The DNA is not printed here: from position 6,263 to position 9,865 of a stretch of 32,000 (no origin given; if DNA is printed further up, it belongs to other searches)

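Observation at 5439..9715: DUF1848 (CX3CX2C) gene coupled to a 1100-aa AEP-like / SF2 helicase / PLD-like protein: candidate uncharacterised nucleic-acid conflict module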

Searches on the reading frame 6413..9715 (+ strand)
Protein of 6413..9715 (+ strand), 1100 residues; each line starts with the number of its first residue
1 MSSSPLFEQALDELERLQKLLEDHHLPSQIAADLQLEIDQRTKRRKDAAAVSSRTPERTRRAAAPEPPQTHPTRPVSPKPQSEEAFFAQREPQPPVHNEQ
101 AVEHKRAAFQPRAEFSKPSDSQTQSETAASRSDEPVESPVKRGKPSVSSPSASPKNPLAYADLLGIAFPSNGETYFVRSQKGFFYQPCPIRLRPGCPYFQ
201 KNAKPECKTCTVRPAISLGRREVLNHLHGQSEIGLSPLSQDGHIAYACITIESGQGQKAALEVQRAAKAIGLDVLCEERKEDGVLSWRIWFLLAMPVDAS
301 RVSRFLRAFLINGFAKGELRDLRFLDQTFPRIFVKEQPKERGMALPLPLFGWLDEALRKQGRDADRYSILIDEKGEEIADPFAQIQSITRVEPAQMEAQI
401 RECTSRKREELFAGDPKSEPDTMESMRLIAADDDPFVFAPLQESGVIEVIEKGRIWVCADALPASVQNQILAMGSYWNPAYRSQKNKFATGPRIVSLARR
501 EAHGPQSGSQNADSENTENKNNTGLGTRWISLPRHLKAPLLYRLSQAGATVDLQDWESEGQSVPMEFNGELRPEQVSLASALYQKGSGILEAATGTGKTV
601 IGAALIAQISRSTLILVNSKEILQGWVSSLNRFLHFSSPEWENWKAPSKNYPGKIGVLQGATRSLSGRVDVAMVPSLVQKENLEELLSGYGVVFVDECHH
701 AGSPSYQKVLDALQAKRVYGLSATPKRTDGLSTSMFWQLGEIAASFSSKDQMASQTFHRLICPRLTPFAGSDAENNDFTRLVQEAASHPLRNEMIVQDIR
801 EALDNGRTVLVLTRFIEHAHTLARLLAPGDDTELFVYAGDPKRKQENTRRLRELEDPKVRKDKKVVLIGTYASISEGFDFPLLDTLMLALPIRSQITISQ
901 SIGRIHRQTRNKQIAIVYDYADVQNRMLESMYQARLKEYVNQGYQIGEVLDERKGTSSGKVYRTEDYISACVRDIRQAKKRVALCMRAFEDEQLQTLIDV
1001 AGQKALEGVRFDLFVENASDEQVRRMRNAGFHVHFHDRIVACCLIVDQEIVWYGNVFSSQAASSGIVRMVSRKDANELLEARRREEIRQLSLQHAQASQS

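Call 6: search_protein_families(library=pfam, proteins=[window:6413-9715:+], max_evalue=0.01)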
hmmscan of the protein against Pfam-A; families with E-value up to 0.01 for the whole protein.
window:6413-9715:+ (1100 aa): 6 families
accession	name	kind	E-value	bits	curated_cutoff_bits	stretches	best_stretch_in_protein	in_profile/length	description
PF04851.21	ResIII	-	8.4e-24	84.8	22.5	1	570-727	3-164/164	Type III restriction enzyme, res subunit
PF22548.2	AEP-TOTE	-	2.2e-16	60.6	27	1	199-397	42-228/230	TOTE conflict system, Archaeo-Eukaryotic Primase domain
PF00270.35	DEAD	-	2.5e-07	31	26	1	573-727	2-162/167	DEAD/DEAH box helicase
PF00271.37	Helicase_C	-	0.00044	20.9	23.5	1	799-907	6-108/110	Helicase conserved C-terminal domain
PF13401.12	AAA_22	-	0.0017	19.1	27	0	584-618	4-40/130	AAA domain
PF13307.12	Helicase_C_2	-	0.0072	16.8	25.3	0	831-881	37-81/170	Helicase C-terminal domain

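Call 7: search_protein_families(library=padloc, proteins=[window:6413-9715:+], max_evalue=0.01)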
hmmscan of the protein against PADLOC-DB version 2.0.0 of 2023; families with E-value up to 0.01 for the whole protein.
window:6413-9715:+ (1100 aa): 14 families
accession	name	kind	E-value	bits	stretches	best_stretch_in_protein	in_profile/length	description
PDLC02707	PbeA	-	1.8e-17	61.2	1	570-728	252-416/672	PbeA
PDLC03659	mREase_IV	-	5.3e-17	59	1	545-922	197-567/945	Type IV methyl-directed restriction enzyme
PDLC02704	PbeA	-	2.1e-14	50.9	1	556-849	242-548/682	PbeA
PDLC01465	PrimPol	-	2.7e-12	44.9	1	207-406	60-247/276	"CAS-I,CAS-II,CAS-III,CAS-IV,CAS-V,CAS-VI; associated"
PDLC03658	mREase_IV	-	9.6e-12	41.4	1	588-921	245-558/953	Type IV methyl-directed restriction enzyme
PDLC02703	PbeA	-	1.1e-10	38.7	1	565-749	241-430/626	PbeA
PDLC02706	PbeA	-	4.7e-10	36.7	1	585-728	285-434/722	PbeA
PDLC01439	typeIV_DinG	-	2.8e-09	34.2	1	567-628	12-77/575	CAS-IV-A; associated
PDLC03040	REase_I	-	3.6e-05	19.8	1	830-932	597-691/1029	Type I restriction enzyme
PDLC01761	Cas3b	-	0.00011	19.1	1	780-935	423-560/705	-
PDLC03597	REase_MTase_IIG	-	0.00016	17.4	1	871-915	558-602/1646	Type IIG restriction enzyme-methyltransferase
PDLC02705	PbeA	-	0.00053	16.3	1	573-735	252-421/691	PbeA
PDLC03051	REase_MTase_I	-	0.00061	15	1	867-914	559-606/1591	Type I restriction enzyme-methyltransferase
PDLC01101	PrimPol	-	0.006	13.3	0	221-328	167-281/490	adaptation polymerase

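Call 16: find_homologous_proteins(query=window:6413-9712:+, max_evalue=0.00001)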
Query window:6413-9712:+ (1100 aa): 3 proteins with E <= 0.00001 among 8000 candidates.
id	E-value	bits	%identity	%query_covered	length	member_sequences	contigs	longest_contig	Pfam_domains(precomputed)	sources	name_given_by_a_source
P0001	0.0e+0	2462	99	100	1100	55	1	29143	PF00270.36,PF22548.3,PF04851.22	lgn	-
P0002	4.0e-9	53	26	33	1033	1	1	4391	PF00270.36,PF13091.13,PF11907.14,PF18766.8,PF00271.38,PF04851.22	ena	-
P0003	7.7e-8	49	26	27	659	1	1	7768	PF00270.36,PF00176.30,PF16203.12,PF00271.38,PF04851.22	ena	-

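Call 18: find_encoding_contigs(protein=P0001, flank=10000, max_places=10)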
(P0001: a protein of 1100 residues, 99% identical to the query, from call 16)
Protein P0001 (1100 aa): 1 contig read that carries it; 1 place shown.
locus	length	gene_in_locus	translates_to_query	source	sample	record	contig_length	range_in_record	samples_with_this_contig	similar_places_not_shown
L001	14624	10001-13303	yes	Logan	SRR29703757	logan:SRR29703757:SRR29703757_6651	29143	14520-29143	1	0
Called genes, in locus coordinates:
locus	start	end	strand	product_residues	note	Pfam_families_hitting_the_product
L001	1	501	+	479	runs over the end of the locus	PF00251:Glyco_hydro_32N, PF08244:Glyco_hydro_32C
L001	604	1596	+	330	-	PF00294:PfkB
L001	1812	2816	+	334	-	PF00356:LacI, PF00440:TetR_N (weak), PF00532:Peripla_BP_1, PF13407:Peripla_BP_4, PF13377:Peripla_BP_3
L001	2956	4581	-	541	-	-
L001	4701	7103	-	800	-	PF13676:TIR_2 (weak), PF08238:Sel1 (faint), PF13424:TPR_12 (faint), PF12968:DUF3856 (faint)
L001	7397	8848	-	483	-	PF01554:MatE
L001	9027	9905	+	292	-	PF08902:DUF1848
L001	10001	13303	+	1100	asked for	PF22548:AEP-TOTE, PF00270:DEAD (weak), PF04851:ResIII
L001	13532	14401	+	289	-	PF03682:UPF0158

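Call 20: search_protein_families(library=ncbifam, proteins=[window:6413-9715:+], max_evalue=0.001)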
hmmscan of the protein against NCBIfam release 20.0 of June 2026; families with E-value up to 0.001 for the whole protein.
window:6413-9715:+ (1100 aa): 7 families
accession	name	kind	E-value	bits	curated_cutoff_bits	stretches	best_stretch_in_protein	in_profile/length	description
NF045503.1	repair_heli_XPB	equivalog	3.6e-13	48.9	610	1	570-825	183-437/548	DNA repair helicase XPB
NF053632.1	heli_RadD_YejH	equivalog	1.5e-11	43.3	720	2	791-924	235-358/573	DNA repair helicase RadD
TIGR04095.1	dnd_restrict_1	equivalog_domain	2.4e-11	43.3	600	1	579-853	18-300/451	DNA phosphorothioation system restriction enzyme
NF010337.0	PRK13766.1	equivalog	7e-08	31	610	1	786-917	345-477/781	Hef nuclease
NF046051.1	restrict_EcoAI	equivalog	1.2e-07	30.5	550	0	589-736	181-324/768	EcoAI/FtnUII family type I restriction enzme subunit R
TIGR00603.1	rad25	subfamily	1.6e-05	23.4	328.7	1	583-729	270-417/734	DNA repair helicase rad25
NF040561.1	PrimPol_Msp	equivalog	0.00024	19.8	200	0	218-310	159-266/515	CRISPR-associated primase-polymerase type A1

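Call 26: search_protein_representatives(protein=window:6905-9712:+)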
Query: 936 residues. Proteins with E-value up to 0.001 (for the whole library): 21269; up to 1e-10: 7624; up to 1e-30: 608. The best 150 are listed.
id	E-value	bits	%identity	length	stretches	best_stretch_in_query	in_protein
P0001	0.0e+00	2105.2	99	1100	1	1-936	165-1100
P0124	0.0e+00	1012.3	52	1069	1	5-927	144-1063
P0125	4.4e-254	861.9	48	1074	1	11-931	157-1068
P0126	3.7e-231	786.0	46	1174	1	4-927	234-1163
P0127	4.9e-181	620.1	43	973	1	4-927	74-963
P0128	1.9e-176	605.0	44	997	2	362-925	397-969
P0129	2.2e-170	584.9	41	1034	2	9-782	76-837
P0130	2.8e-166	571.3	40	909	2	367-926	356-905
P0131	3.2e-162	557.9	39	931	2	366-916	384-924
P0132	7.5e-148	510.3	39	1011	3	365-929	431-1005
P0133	8.7e-112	391.0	39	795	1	8-781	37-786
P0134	6.7e-93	328.5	33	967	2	363-916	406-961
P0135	4.6e-88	312.5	31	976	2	364-916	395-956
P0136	5.0e-88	312.4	31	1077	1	40-893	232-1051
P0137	8.3e-88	311.7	32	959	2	361-892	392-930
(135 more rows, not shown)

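Call 29: find_related_loci(query=A1, collection=genome_contigs, flank=6000)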
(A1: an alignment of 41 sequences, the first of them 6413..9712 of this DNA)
Query A1 (1100 aa) in genome_contigs; peptide patterns used: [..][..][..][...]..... (x = any residue, [..] = any of these).
600 stretches matched a pattern (row limit reached: there are more); 562 encode a relative of the query (tblastn E <= 1e-3); the best 80 are kept; 80 distinct loci.
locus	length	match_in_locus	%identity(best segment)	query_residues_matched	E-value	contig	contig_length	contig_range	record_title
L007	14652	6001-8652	30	184-1079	2e-102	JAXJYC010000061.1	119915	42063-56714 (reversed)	MAG: Lachnospiraceae bacterium isolate DOME_MAG_7552 7552_C0502_k141_272003, whole genome shotgun sequence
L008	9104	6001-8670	29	171-1080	1e-101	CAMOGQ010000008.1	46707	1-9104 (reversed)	MAG: uncultured Lachnospiraceae bacterium isolate SRR873608_bin.22_metaWRAP_v1.3_MAG genome assembly, contig: NODE_1666_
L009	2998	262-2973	29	168-1080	3e-105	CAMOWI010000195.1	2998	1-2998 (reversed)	MAG: uncultured bacterium isolate SRR873606_bin.75_metaWRAP_v1.3_MAG genome assembly, contig: NODE_121184_length_2998_co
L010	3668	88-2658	30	204-1092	2e-103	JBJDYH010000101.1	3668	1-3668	MAG: Faecousia sp. isolate LOHA11_bin.003 NODE_16624_length_3668_cov_11.089123, whole genome shotgun sequence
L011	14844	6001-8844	28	130-1080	6e-101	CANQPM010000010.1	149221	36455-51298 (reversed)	MAG: uncultured Lachnospiraceae bacterium isolate Lapin-012__bin1 genome assembly, contig: Lapin-012__NODE_150_length_14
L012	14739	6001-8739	28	160-1080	6e-100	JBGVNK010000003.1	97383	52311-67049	MAG: Candidatus Cryptobacteroides sp. isolate fecal_MAG_236 fecal_MAG_236_contig_0003, whole genome shotgun sequence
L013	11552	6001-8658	28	184-1080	2e-99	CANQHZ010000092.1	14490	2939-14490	MAG: uncultured Lachnospiraceae bacterium isolate Lapin-028__bin75 genome assembly, contig: Lapin-028__NODE_4679_length_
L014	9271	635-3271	28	183-1080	3e-99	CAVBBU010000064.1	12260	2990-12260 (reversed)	Bacteroidaceae bacterium isolate G02644-L1_cleanbin_000008 genome assembly, contig: Spades_G02644-L1_contig_1402, whole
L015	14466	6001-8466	29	203-1056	1e-98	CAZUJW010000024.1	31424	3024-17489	MAG TPA_asm: uncultured Christensenella sp. isolate binchicken_co323_70 genome assembly, contig: NODE_1156_length_31424_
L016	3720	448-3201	28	158-1080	3e-99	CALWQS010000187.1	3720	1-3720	MAG: uncultured Mediterraneibacter sp. isolate BRZ_RF__bin127 genome assembly, contig: BRZ_RF__NODE_48410_length_3720_co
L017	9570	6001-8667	30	180-1080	3e-97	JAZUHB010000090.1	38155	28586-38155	MAG: Bianqueaceae bacterium isolate T1900045279_TH20190049.MAGScoT_cleanbin_000012 SGB_5935_k141_347547, whole genome sh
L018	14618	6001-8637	28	184-1080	4e-97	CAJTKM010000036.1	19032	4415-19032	Lachnospiraceae bacterium isolate B68 genome assembly, contig: MGBC000260.36, whole genome shotgun sequence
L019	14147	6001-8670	28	171-1080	6e-97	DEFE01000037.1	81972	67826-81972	MAG TPA_asm: Lachnospiraceae bacterium UBA2860 UBA2860_contig_6791, whole genome shotgun sequence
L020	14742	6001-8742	28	161-1080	7e-97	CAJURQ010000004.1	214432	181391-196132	MAG: uncultured Lachnospiraceae bacterium isolate MGBC167064 genome assembly, contig: MGBC167064.4, whole genome shotgun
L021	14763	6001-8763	28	161-1089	1e-96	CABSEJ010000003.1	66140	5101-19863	MAG TPA_asm: uncultured Blautia sp. isolate MGYG-HGUT-02215 genome assembly, contig: GUT_GENOME138767_3, whole genome sh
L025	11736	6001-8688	28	172-1087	5e-95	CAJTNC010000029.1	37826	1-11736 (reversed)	MAG TPA_asm: uncultured Lachnospiraceae bacterium isolate MGBC100084 genome assembly, contig: MGBC100084.29, whole genom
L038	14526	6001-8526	27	199-1080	5e-91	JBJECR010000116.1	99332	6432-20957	MAG: Muribaculaceae bacterium isolate LOHA43_bin.022 NODE_53_length_99332_cov_18.250864, whole genome shotgun sequence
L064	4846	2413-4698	29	299-1080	8e-87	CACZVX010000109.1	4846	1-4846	MAG: uncultured Prevotellaceae bacterium isolate RUG12994 genome assembly, contig: RUG12994_asm_109, whole genome shotgu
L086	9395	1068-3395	27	289-1100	3e-84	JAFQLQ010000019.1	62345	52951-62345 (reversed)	MAG: Clostridia bacterium isolate RGIG1932 Goat_Cecum.Co__c805054, whole genome shotgun sequence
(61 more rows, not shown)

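Call 31: find_encoding_contigs(protein=P0124, flank=8000, max_places=2)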
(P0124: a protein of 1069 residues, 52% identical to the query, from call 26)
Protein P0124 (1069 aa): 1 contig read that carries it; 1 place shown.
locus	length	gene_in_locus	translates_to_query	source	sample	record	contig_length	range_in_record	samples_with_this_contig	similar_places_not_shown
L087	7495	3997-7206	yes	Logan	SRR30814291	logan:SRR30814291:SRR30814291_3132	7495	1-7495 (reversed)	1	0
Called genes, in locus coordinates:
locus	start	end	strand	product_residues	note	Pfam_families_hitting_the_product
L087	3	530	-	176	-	?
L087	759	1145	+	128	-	PF00392:GntR, PF13545:HTH_Crp_2 (weak)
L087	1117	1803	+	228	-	PF00005:ABC_tran, PF13304:AAA_21 (weak)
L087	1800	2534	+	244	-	-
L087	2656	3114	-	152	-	PF00583:Acetyltransf_1, PF13673:Acetyltransf_10 (weak), PF13508:Acetyltransf_7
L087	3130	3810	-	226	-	PF00702:Hydrolase, PF13419:HAD_2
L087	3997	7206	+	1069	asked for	PF22548:AEP-TOTE, PF00270:DEAD (weak), PF04851:ResIII, PF00271:Helicase_C (weak)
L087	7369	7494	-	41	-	?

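Call 32: find_encoding_contigs(protein=P0127, flank=8000, max_places=2)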
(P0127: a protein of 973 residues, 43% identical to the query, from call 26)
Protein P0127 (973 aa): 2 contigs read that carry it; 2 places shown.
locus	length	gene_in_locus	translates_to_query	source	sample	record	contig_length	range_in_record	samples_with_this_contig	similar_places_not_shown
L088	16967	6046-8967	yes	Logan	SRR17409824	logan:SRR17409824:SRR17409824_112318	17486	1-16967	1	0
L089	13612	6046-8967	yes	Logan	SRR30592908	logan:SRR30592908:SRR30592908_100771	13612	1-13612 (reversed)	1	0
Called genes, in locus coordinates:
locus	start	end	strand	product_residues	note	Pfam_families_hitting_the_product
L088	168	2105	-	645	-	PF00359:PTS_EIIA_2, PF02302:PTS_IIB, PF25554:PTS_EIIB_BC_N, PF02378:PTS_EIIC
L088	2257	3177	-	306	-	PF00294:PfkB, PF08543:Phos_pyr_kin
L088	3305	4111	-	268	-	PF08220:HTH_DeoR, PF00455:DeoRC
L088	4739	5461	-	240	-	PF00702:Hydrolase, PF13419:HAD_2, PF13242:Hydrolase_like (weak)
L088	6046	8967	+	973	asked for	PF22548:AEP-TOTE, PF00270:DEAD, PF04851:ResIII, PF00271:Helicase_C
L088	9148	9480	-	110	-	-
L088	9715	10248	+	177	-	PF08238:Sel1 (faint), PF23310:TPR_27 (faint)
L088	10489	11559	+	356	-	PF18885:DUF5648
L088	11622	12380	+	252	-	PF03591:AzlC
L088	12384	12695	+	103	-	PF05437:AzlD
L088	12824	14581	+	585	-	PF07690:MFS_1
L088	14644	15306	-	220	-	PF00149:Metallophos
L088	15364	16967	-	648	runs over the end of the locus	PF02608:Bmp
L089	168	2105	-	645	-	PF00359:PTS_EIIA_2, PF02302:PTS_IIB, PF25554:PTS_EIIB_BC_N, PF02378:PTS_EIIC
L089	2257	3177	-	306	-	PF00294:PfkB, PF08543:Phos_pyr_kin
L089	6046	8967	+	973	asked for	PF22548:AEP-TOTE, PF00270:DEAD, PF04851:ResIII, PF00271:Helicase_C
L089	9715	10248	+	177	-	PF08238:Sel1 (faint), PF23310:TPR_27 (faint)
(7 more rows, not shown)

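Call 34: search_solved_structures(query=A1, max_evalue=0.001)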
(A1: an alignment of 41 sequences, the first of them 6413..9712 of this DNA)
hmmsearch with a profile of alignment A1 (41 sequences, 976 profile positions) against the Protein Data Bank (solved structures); distinct sequences matched with E-value up to 0.001: 48.
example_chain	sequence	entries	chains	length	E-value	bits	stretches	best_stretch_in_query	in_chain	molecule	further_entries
6p4f_A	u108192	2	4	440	8.1e-32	113.2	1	449-634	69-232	DNA-dependent ATPase XPBII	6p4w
5tnu_A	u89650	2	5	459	9.8e-32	112.9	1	449-633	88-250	DNA-dependent ATPase XPBII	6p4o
7clg_A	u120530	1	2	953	1.7e-27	98.9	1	464-798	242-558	Putative helicase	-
7nqd_A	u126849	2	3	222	1.8e-26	95.5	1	127-307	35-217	TPR_REGION domain-containing protein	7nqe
7nqf_A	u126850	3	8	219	3.7e-26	94.4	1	127-306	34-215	TPR_REGION domain-containing protein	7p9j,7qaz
6p66_A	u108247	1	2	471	1.5e-23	85.8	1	449-647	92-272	DNA repair protein RAD25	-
2fwr_A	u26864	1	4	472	1.5e-23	85.8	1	449-647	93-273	DNA repair protein RAD25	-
2oca_A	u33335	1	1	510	6.6e-22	80.4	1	465-800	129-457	ATP-dependent DNA helicase uvsW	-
2fz4_A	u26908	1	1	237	1.2e-20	76.2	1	449-615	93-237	DNA repair protein RAD25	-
6jde_B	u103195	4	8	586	5.2e-17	64.2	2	659-798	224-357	Putative DNA repair helicase RadD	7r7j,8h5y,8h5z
5fmf_1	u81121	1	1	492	1.5e-16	62.7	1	433-637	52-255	DNA REPAIR HELICASE RAD25, SSL2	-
5sva_Z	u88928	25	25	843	4.7e-16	61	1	433-636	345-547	DNA repair helicase RAD25 | General transcription and DNA repair factor IIH helicase subunit XPB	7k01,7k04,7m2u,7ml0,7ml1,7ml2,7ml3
5of4_A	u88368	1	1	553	6.4e-16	60.5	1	433-629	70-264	TFIIH basal transcription factor complex helicase XPB subunit,XPB,TFIIH basal transcriptio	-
8ebt_A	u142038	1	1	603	9.3e-16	60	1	433-629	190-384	General transcription and DNA repair factor IIH helicase subunit XPB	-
6nmi_A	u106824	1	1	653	9.7e-16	60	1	433-629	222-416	General transcription and DNA repair factor IIH helicase subunit XPB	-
4ggj_A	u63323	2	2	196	0.0002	22.5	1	846-967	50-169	Mitochondrial cardiolipin hydrolase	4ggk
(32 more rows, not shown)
